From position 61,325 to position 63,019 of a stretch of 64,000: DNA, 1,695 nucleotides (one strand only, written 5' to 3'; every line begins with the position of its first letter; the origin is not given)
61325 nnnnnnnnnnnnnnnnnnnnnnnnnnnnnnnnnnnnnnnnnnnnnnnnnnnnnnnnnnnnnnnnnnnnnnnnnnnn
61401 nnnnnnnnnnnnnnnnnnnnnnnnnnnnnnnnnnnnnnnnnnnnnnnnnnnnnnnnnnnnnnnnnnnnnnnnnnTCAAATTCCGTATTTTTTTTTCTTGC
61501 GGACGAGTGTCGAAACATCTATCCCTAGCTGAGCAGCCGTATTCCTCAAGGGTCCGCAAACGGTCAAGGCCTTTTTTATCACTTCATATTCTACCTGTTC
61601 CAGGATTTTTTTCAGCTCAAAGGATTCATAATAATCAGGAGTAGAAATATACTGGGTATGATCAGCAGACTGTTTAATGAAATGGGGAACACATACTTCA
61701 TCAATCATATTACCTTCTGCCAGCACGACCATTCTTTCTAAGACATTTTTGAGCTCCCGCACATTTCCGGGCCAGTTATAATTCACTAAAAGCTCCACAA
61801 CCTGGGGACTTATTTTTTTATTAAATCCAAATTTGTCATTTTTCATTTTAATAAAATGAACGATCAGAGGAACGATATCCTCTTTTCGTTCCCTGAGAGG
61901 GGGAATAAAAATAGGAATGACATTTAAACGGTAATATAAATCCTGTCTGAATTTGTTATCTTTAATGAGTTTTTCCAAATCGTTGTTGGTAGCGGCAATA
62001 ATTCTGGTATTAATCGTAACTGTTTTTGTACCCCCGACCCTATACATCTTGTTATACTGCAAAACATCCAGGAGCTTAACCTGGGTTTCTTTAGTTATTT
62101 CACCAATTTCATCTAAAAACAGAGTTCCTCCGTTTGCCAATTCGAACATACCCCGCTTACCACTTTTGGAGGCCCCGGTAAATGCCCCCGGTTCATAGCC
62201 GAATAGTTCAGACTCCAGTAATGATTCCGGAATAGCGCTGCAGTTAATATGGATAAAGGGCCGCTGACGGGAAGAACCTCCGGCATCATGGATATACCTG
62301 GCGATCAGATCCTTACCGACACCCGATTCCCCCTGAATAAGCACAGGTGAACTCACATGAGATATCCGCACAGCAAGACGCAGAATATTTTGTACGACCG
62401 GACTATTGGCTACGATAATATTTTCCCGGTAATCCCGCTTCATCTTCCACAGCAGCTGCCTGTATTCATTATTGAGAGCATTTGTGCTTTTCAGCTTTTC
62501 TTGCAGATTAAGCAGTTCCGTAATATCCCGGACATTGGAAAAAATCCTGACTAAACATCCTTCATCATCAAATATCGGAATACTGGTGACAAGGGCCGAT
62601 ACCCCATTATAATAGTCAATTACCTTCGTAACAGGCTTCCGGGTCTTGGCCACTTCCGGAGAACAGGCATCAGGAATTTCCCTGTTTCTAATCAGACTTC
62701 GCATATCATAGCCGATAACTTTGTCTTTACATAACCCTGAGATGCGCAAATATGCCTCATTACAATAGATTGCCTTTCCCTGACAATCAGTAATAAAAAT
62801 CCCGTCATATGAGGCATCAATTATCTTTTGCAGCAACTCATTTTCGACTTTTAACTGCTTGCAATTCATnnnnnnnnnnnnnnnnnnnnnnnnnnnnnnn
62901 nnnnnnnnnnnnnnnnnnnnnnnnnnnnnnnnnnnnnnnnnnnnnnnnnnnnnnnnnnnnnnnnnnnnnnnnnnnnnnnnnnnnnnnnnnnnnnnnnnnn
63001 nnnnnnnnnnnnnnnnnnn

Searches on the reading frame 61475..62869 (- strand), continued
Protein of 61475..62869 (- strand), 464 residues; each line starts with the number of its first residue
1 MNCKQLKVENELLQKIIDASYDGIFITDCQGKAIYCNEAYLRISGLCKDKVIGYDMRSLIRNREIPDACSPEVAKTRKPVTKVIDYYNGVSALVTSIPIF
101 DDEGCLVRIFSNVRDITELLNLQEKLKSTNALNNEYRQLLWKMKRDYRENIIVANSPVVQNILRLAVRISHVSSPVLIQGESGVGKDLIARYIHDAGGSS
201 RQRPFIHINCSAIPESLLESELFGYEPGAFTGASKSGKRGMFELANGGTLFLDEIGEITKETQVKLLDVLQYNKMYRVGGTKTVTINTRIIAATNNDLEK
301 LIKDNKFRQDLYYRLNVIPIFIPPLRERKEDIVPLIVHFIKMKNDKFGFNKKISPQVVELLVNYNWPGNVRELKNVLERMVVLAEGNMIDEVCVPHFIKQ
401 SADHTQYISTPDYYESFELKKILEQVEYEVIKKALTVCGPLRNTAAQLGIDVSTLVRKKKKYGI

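Call 11: find_encoding_contigs(protein=P0002, flank=5000, max_places=2)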
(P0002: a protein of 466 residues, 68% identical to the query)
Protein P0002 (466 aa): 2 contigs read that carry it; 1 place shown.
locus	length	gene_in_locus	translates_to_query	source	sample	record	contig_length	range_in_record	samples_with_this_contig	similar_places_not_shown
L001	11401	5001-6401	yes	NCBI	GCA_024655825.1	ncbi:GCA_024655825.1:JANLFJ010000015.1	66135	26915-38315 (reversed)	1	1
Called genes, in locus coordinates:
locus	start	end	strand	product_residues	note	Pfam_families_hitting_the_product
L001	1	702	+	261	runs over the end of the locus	PF01557:FAA_hydrolase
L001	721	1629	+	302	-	PF01118:Semialdhyde_dh (faint), PF09290:AcetDehyd-dimer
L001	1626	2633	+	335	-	PF00682:HMGL-like, PF07836:DmpG_comm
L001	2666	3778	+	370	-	PF01321:Creatinase_N, PF00557:Peptidase_M24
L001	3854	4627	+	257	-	PF12802:MarR_2 (faint), PF09339:HTH_IclR, PF01614:IclR_C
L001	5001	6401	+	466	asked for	PF00989:PAS, PF13188:PAS_8 (weak), PF08448:PAS_4, PF13426:PAS_9, PF00158:Sigma54_activat, PF14532:Sigma54_activ_2, PF25601:AAA_lid_14, PF18024:HTH_50, +3 more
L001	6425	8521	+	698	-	PF00571:CBS, PF00571:CBS, PF00989:PAS, PF00989:PAS, PF13426:PAS_9, PF00158:Sigma54_activat, PF14532:Sigma54_activ_2, PF25601:AAA_lid_14, +5 more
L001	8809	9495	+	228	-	PF01144:CoA_trans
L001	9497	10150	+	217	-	PF01144:CoA_trans, PF13336:AcetylCoA_hyd_C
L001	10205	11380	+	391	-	PF00108:Thiolase_N, PF22691:Thiolase_C_1 (faint), PF00109:ketoacyl-synt (weak), PF02803:Thiolase_C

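Call 12: find_encoding_contigs(protein=P0014, flank=5000, max_places=2)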
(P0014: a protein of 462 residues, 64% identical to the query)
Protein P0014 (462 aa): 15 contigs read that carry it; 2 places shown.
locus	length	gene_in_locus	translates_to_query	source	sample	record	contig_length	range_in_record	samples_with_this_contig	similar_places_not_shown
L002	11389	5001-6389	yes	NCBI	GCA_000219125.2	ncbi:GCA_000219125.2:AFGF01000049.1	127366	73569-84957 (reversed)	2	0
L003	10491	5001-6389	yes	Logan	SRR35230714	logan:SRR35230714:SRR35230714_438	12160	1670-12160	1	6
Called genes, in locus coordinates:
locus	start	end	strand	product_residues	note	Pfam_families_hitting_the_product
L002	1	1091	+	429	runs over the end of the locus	PF25919:BSH_CusB, PF25973:BSH_CzcB, PF25869:3HB_CusB (weak), PF25944:Beta-barrel_RND, PF25954:Beta-barrel_RND_2, PF25990:Beta-barrel_YknX (faint), PF25967:RND-MFP_C (weak), PF25975:CzcB_C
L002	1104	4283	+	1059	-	PF00873:ACR_tran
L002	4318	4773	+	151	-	-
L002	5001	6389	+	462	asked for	PF00989:PAS, PF13188:PAS_8 (weak), PF08448:PAS_4, PF13426:PAS_9, PF00158:Sigma54_activat, PF14532:Sigma54_activ_2, PF25601:AAA_lid_14, PF18024:HTH_50, +3 more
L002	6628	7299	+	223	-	PF04140:ICMT, PF04191:PEMT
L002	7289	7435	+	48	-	PF11666:DUF2933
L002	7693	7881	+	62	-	PF08141:SspH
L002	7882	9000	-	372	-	PF01510:Amidase_2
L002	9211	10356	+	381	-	PF00672:HAMP, PF00512:HisKA, PF02518:HATPase_c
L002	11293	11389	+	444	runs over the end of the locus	PF03600:CitMHS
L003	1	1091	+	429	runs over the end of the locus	PF25919:BSH_CusB, PF25973:BSH_CzcB, PF25869:3HB_CusB (weak), PF25944:Beta-barrel_RND, PF25954:Beta-barrel_RND_2, PF25990:Beta-barrel_YknX (faint), PF25967:RND-MFP_C (weak), PF25975:CzcB_C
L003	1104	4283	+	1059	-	PF00873:ACR_tran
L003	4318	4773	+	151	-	-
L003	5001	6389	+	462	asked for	PF00989:PAS, PF13188:PAS_8 (weak), PF08448:PAS_4, PF13426:PAS_9, PF00158:Sigma54_activat, PF14532:Sigma54_activ_2, PF25601:AAA_lid_14, PF18024:HTH_50, +3 more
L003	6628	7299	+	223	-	PF04140:ICMT, PF04191:PEMT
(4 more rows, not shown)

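Call 13: find_encoding_contigs(protein=P0007, flank=5000, max_places=2)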
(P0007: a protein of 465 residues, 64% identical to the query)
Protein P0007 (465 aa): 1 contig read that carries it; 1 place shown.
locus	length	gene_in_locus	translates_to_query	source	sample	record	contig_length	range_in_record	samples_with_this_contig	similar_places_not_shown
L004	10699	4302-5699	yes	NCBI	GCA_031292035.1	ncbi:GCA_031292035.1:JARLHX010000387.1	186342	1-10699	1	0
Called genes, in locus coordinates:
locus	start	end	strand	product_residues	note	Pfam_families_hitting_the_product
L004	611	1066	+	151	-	PF04055:Radical_SAM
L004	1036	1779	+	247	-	-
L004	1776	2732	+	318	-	-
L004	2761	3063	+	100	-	-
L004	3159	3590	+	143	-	PF27846:tSAM_targ_Cxxx_rpt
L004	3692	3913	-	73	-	-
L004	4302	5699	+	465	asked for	PF00989:PAS, PF13188:PAS_8 (weak), PF08448:PAS_4, PF13426:PAS_9, PF00158:Sigma54_activat, PF14532:Sigma54_activ_2, PF25601:AAA_lid_14, PF18024:HTH_50, +3 more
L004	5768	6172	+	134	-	PF14539:DUF4442 (weak), PF03061:4HBT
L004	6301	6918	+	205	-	-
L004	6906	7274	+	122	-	PF09579:Spore_YtfJ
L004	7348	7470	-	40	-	-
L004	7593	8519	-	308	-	PF01116:F_bP_aldolase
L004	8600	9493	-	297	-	PF00849:PseudoU_synth_2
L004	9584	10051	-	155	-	-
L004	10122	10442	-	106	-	-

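Call 20: find_related_loci(query=A1, collection=genome_contigs, flank=3000)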
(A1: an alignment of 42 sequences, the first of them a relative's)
Query A1 (464 aa) in genome_contigs; peptide patterns used: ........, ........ (x = any residue, [..] = any of these).
600 stretches matched a pattern (row limit reached: there are more); 597 encode a relative of the query (tblastn E <= 1e-3); the best 80 are kept; 80 distinct loci.
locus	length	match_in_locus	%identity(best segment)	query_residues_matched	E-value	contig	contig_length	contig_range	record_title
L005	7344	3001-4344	43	10-462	5e-115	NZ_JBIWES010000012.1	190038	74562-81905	Peribacillus sp. NPDC096622 NPDC096622_227_H2.ctg-0012, whole genome shotgun sequence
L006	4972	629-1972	43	8-464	5e-114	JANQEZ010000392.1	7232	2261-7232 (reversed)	MAG: Clostridia bacterium isolate PL23a_bin.55 k99_4452903, whole genome shotgun sequence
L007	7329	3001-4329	41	10-464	1e-112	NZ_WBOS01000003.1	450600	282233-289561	Cytobacillus depressus strain BZ1 NODE_3_length_450600_cov_42.301128, whole genome shotgun sequence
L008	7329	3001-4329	43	13-464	9e-108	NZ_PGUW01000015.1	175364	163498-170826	Bacillus sp. V5-8f V5-8f_contig_16, whole genome shotgun sequence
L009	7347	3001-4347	40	13-464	5e-103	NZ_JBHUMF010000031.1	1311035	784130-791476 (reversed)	Bacillus seohaeanensis strain KCTC 3913 platanus_K_21_77_31, whole genome shotgun sequence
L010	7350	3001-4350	41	13-464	6e-102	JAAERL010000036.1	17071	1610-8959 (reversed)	MAG: Desulfobacteraceae bacterium isolate Nau_4 NauG_CONTIG110068, whole genome shotgun sequence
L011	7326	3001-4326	38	16-464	9e-99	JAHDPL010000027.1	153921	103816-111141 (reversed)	MAG: Sporomusaceae bacterium isolate SM1-B11.1 k141_55749, whole genome shotgun sequence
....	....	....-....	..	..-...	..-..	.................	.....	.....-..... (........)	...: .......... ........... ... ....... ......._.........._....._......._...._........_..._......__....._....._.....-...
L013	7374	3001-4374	41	2-458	2e-105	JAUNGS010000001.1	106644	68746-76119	MAG: Eubacterium sp. isolate S27M_St_31 NODE_81_length_106644_cov_10.385837, whole genome shotgun sequence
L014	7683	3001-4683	41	12-464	2e-92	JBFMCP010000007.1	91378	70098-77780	MAG: Nitrospirota bacterium isolate MAG196 MAG196_7, whole genome shotgun sequence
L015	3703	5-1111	43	95-464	3e-93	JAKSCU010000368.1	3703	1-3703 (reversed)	MAG: Bacillota bacterium isolate MAG.313 k141_9092073, whole genome shotgun sequence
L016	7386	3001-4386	36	7-464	1e-89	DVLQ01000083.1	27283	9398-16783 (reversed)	MAG TPA_asm: Candidatus Coprocola pullicola isolate CHK193-15662 CHK193__C84257_L27283_ERR3414588, whole genome shotgun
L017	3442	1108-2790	43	12-464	3e-90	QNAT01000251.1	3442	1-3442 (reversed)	MAG: Thermotoga sp. isolate B3_G13 B3_Guay13_scaffold_03652, whole genome shotgun sequence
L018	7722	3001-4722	40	3-464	1e-88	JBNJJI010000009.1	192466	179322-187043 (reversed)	MAG: Bacillota bacterium isolate BSe3 9, whole genome shotgun sequence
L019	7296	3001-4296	38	13-464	9e-86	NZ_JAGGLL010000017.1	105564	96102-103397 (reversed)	Clostridium punense strain DSM 28650 Ga0454145_17, whole genome shotgun sequence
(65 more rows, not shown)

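Call 33: find_encoding_contigs(protein=P0003, flank=2500, max_places=3)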
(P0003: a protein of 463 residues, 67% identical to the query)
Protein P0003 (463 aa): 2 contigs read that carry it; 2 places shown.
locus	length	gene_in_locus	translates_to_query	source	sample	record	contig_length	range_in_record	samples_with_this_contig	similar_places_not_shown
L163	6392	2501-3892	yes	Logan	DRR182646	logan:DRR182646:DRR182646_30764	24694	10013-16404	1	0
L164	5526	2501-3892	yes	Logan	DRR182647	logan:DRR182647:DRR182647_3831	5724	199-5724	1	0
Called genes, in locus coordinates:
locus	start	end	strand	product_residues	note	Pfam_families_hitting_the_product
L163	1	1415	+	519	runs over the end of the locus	PF00939:Na_sulph_symp, PF03600:CitMHS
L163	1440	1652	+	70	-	-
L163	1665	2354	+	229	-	PF03741:TerC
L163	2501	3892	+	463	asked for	PF00989:PAS, PF13188:PAS_8 (weak), PF08448:PAS_4 (weak), PF13426:PAS_9, PF00158:Sigma54_activat, PF14532:Sigma54_activ_2, PF07728:AAA_5, PF25601:AAA_lid_14, +1 more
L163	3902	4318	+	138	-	PF01648:ACPS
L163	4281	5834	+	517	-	PF03853:YjeF_N, PF01256:Carb_kinase, PF02110:HK (weak), PF08543:Phos_pyr_kin (weak)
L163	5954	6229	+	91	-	PF01402:RHH_1 (weak), PF27083:MazE_antitoxin_C (weak)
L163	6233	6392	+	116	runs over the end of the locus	PF02452:PemK_toxin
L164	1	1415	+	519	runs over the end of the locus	PF00939:Na_sulph_symp, PF03600:CitMHS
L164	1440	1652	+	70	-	-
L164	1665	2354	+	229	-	PF03741:TerC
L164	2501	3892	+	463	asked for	PF00989:PAS, PF13188:PAS_8 (weak), PF08448:PAS_4 (weak), PF13426:PAS_9, PF00158:Sigma54_activat, PF14532:Sigma54_activ_2, PF07728:AAA_5, PF25601:AAA_lid_14, +1 more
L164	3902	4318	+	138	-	PF01648:ACPS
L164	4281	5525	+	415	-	?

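Call 34: find_encoding_contigs(protein=P0004, flank=2500, max_places=3)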
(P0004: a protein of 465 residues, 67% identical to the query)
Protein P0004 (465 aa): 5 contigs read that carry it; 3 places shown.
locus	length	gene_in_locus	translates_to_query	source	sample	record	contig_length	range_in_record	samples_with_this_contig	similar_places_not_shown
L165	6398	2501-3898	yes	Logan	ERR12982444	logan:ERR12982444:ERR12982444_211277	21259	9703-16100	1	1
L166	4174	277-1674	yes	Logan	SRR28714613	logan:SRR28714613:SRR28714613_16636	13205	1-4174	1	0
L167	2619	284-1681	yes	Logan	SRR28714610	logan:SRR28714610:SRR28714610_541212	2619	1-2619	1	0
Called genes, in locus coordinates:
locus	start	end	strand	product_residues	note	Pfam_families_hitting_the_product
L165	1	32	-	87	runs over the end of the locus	-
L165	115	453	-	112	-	PF12788:YmaF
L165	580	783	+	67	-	PF00403:HMA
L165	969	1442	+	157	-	PF13690:CheX, PF04509:CheC (weak)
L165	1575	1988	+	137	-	PF12953:DUF3842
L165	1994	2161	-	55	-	-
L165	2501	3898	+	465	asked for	PF08448:PAS_4, PF13426:PAS_9, PF00158:Sigma54_activat, PF14532:Sigma54_activ_2, PF07728:AAA_5, PF25601:AAA_lid_14, PF18024:HTH_50, PF02954:HTH_8, +1 more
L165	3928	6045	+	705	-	PF00571:CBS, PF00989:PAS, PF00989:PAS, PF13426:PAS_9, PF00158:Sigma54_activat, PF14532:Sigma54_activ_2, PF25601:AAA_lid_14, PF18024:HTH_50, +3 more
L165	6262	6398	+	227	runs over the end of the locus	PF01144:CoA_trans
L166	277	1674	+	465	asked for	PF08448:PAS_4, PF13426:PAS_9, PF00158:Sigma54_activat, PF14532:Sigma54_activ_2, PF07728:AAA_5, PF25601:AAA_lid_14, PF18024:HTH_50, PF02954:HTH_8, +1 more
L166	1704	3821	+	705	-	PF00571:CBS, PF00989:PAS, PF00989:PAS, PF13426:PAS_9, PF00158:Sigma54_activat, PF14532:Sigma54_activ_2, PF25601:AAA_lid_14, PF18024:HTH_50, +3 more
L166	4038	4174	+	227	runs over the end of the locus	PF01144:CoA_trans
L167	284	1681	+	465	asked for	PF08448:PAS_4, PF13426:PAS_9, PF00158:Sigma54_activat, PF14532:Sigma54_activ_2, PF07728:AAA_5, PF25601:AAA_lid_14, PF18024:HTH_50, PF02954:HTH_8, +1 more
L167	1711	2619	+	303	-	?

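Call 35: find_encoding_contigs(protein=P0017, flank=2500, max_places=3)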
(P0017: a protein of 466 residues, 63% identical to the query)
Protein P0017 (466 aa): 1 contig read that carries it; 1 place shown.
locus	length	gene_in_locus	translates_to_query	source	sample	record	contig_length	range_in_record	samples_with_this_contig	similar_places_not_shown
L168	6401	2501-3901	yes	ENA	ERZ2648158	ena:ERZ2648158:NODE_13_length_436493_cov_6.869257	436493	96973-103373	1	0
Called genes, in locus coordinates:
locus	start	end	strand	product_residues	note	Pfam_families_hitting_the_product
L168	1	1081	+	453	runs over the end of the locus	-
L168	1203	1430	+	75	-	-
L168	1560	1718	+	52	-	-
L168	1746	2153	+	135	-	PF12953:DUF3842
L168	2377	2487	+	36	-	-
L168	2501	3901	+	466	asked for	PF00989:PAS, PF13426:PAS_9, PF00158:Sigma54_activat, PF14532:Sigma54_activ_2, PF07728:AAA_5 (weak), PF25601:AAA_lid_14, PF18024:HTH_50, PF02954:HTH_8, +1 more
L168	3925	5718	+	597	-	PF00989:PAS, PF00989:PAS, PF08448:PAS_4, PF13426:PAS_9, PF00158:Sigma54_activat, PF14532:Sigma54_activ_2, PF25601:AAA_lid_14, PF18024:HTH_50, +2 more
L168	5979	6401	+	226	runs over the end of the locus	PF01144:CoA_trans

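Call 42: find_encoding_contigs(protein=P0001, flank=6000, max_places=3)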
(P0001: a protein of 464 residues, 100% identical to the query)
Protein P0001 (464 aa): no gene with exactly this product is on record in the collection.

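Call 43: find_encoding_contigs(protein=P0100, flank=2500, max_places=2)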
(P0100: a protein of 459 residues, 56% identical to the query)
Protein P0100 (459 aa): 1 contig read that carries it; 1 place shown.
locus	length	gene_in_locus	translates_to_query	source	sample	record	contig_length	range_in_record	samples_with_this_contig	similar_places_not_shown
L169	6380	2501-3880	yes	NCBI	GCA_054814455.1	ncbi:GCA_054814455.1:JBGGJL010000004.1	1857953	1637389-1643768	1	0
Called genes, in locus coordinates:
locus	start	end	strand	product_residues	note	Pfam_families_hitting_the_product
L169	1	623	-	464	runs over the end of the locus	PF01565:FAD_binding_4, PF02913:FAD-oxidase_C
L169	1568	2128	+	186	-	PF00015:MCPsignal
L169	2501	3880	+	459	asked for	PF00989:PAS, PF13188:PAS_8 (faint), PF13426:PAS_9, PF00158:Sigma54_activat, PF14532:Sigma54_activ_2, PF07724:AAA_2 (faint), PF25601:AAA_lid_14, PF18024:HTH_50 (weak), +1 more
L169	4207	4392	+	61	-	-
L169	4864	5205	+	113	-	PF13085:Fer2_3, PF13510:Fer2_4 (weak)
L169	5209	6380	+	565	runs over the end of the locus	PF00890:FAD_binding_2, PF01266:DAO (faint), PF03486:HI0933_like (faint), PF07992:Pyr_redox_2 (faint), PF12831:FAD_oxidored (weak), PF02910:Succ_DH_flav_C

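Call 44: find_encoding_contigs(protein=P0050, flank=2500, max_places=2)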
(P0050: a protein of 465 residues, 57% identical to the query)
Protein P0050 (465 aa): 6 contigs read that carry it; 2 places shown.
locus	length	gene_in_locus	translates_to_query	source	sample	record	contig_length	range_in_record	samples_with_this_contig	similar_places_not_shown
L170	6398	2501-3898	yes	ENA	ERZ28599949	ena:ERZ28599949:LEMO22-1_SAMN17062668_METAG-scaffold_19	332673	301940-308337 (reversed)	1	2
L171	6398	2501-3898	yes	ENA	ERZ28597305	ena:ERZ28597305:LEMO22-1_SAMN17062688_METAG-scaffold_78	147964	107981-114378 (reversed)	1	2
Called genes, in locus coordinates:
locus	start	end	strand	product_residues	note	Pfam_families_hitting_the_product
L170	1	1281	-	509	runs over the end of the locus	PF01039:Carboxyl_trans, PF03255:ACCA, PF06833:MdcE (weak)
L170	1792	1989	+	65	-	-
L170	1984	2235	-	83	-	-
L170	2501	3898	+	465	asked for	PF00989:PAS, PF13188:PAS_8 (weak), PF08448:PAS_4 (weak), PF13426:PAS_9, PF00158:Sigma54_activat, PF14532:Sigma54_activ_2, PF25601:AAA_lid_14, PF18024:HTH_50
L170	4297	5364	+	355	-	-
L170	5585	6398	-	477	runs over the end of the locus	PF00027:cNMP_binding, PF19307:SrpI-like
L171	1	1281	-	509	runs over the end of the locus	PF01039:Carboxyl_trans, PF03255:ACCA, PF06833:MdcE (weak)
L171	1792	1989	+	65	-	-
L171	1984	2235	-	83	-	-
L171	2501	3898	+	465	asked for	PF00989:PAS, PF13188:PAS_8 (weak), PF08448:PAS_4 (weak), PF13426:PAS_9, PF00158:Sigma54_activat, PF14532:Sigma54_activ_2, PF25601:AAA_lid_14, PF18024:HTH_50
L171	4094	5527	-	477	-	PF00027:cNMP_binding, PF19307:SrpI-like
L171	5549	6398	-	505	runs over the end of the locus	PF00266:Aminotran_5, PF00155:Aminotran_1_2 (weak)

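Call 45: find_encoding_contigs(protein=P0073, flank=2500, max_places=2)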
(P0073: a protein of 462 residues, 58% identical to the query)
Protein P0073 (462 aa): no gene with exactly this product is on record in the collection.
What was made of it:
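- Tried and rejected: Exact-sequence look-ups of the window's own activator and of P0073 were not on record (calls 42, 45).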

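Call 65: find_encoding_contigs(protein=P0088, flank=2500, max_places=4)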
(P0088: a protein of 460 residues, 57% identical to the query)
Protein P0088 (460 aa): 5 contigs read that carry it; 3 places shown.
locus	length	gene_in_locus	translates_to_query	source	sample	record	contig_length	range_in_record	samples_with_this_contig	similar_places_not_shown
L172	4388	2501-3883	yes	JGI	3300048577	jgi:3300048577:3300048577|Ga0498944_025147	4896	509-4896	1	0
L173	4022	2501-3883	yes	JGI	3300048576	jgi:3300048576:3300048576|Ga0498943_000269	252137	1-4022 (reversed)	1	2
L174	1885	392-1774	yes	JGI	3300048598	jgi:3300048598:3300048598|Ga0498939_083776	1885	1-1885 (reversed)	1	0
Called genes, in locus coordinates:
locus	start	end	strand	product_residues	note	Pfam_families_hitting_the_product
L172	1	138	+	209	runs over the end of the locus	PF12838:Fer4_7, PF13187:Fer4_9 (weak), PF13237:Fer4_10 (weak), PF14697:Fer4_21 (weak), PF22117:Fer4_Nqo3, PF00037:Fer4, PF04879:Molybdop_Fe4S4, PF00384:Molybdopterin, +1 more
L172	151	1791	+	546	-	PF00384:Molybdopterin, PF01568:Molydop_binding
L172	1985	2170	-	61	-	-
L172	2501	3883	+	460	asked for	PF00989:PAS, PF08448:PAS_4, PF13426:PAS_9, PF00158:Sigma54_activat, PF14532:Sigma54_activ_2, PF25601:AAA_lid_14, PF18024:HTH_50 (weak), PF02954:HTH_8 (weak), +1 more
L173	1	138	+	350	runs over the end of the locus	PF13510:Fer2_4, PF10588:NADH-G_4Fe-4S_3, PF13237:Fer4_10 (weak), PF22117:Fer4_Nqo3, PF12838:Fer4_7, PF00037:Fer4, PF04879:Molybdop_Fe4S4, PF00384:Molybdopterin, +3 more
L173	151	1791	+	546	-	PF00384:Molybdopterin, PF01568:Molydop_binding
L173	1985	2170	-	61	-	-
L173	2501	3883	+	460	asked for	PF00989:PAS, PF08448:PAS_4, PF13426:PAS_9, PF00158:Sigma54_activat, PF14532:Sigma54_activ_2, PF25601:AAA_lid_14, PF18024:HTH_50 (weak), PF02954:HTH_8 (weak), +1 more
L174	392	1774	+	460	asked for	PF00989:PAS, PF08448:PAS_4, PF13426:PAS_9, PF00158:Sigma54_activat, PF14532:Sigma54_activ_2, PF25601:AAA_lid_14, PF18024:HTH_50 (weak), PF02954:HTH_8 (weak), +1 more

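Call 66: find_encoding_contigs(protein=P0069, flank=2500, max_places=3)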
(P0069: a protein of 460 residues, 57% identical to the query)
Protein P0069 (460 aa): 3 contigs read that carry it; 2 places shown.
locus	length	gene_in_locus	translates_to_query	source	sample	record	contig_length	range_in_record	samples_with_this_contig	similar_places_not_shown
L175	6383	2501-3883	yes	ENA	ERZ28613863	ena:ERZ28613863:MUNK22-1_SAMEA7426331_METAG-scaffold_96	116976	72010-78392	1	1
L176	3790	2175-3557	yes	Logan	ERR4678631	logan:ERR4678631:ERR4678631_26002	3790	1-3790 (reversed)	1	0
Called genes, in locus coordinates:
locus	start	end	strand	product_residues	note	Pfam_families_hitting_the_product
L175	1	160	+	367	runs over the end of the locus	PF00278:Orn_DAP_Arg_deC (weak)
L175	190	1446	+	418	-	PF03435:Sacchrp_dh_NADP, PF16653:Sacchrp_dh_C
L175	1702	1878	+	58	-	-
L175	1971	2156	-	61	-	-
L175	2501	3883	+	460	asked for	PF00989:PAS, PF13188:PAS_8 (weak), PF08448:PAS_4, PF13426:PAS_9, PF00158:Sigma54_activat, PF14532:Sigma54_activ_2, PF25601:AAA_lid_14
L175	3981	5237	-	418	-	PF00278:Orn_DAP_Arg_deC, PF02784:Orn_Arg_deC_N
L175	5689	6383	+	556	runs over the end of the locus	PF14559:TPR_19 (weak), PF13414:TPR_11 (weak), PF23914:TPR_CcmH_CycH, PF13424:TPR_12, PF00515:TPR_1, PF07719:TPR_2, PF13432:TPR_16, PF00515:TPR_1 (weak), +11 more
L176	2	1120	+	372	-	?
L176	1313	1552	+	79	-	-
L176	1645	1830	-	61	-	-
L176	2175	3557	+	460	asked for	PF00989:PAS, PF13188:PAS_8 (weak), PF08448:PAS_4, PF13426:PAS_9, PF00158:Sigma54_activat, PF14532:Sigma54_activ_2, PF25601:AAA_lid_14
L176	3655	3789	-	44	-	?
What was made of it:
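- The next gene is convergent in the window and in all 9 related loci that have gene tables and carry the promoter (calls 11, 13, 34, 35, 43, 44, 65, 66).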

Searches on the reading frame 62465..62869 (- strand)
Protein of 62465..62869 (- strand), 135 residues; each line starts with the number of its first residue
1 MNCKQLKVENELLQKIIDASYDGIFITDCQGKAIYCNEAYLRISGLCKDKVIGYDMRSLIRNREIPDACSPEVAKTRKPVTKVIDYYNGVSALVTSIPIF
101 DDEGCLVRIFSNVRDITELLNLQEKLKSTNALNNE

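Call 23: find_related_loci(query=A2, collection=metagenome_contigs, flank=3000)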
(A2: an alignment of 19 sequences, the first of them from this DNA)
Query A2 (135 aa) in metagenome_contigs; peptide patterns used: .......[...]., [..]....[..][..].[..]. (x = any residue, [..] = any of these).
143 stretches matched a pattern; 78 encode a relative of the query (tblastn E <= 1e-3); 78 distinct loci.
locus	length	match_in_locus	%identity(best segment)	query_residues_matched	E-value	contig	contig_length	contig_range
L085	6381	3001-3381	61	9-135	4e-54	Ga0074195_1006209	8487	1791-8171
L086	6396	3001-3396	58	4-135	2e-52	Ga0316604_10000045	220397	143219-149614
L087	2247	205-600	58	4-135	1e-52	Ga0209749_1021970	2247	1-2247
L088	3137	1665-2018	62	9-126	3e-51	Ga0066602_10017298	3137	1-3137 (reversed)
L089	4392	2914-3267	62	9-126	3e-51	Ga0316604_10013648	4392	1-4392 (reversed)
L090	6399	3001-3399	61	3-135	4e-51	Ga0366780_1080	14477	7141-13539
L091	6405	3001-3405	54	1-135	1e-49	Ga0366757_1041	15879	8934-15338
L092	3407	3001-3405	53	1-135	7e-49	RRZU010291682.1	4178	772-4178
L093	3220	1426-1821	53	4-135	2e-48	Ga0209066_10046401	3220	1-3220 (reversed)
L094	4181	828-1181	59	9-126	2e-48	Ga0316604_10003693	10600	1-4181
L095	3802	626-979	58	9-126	5e-48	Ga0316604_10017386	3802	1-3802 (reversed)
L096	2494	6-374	56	4-126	9e-48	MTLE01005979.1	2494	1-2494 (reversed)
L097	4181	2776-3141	58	5-126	6e-45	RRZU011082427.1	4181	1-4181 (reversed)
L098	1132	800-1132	56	1-111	7e-44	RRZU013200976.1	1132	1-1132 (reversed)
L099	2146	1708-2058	55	9-126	2e-41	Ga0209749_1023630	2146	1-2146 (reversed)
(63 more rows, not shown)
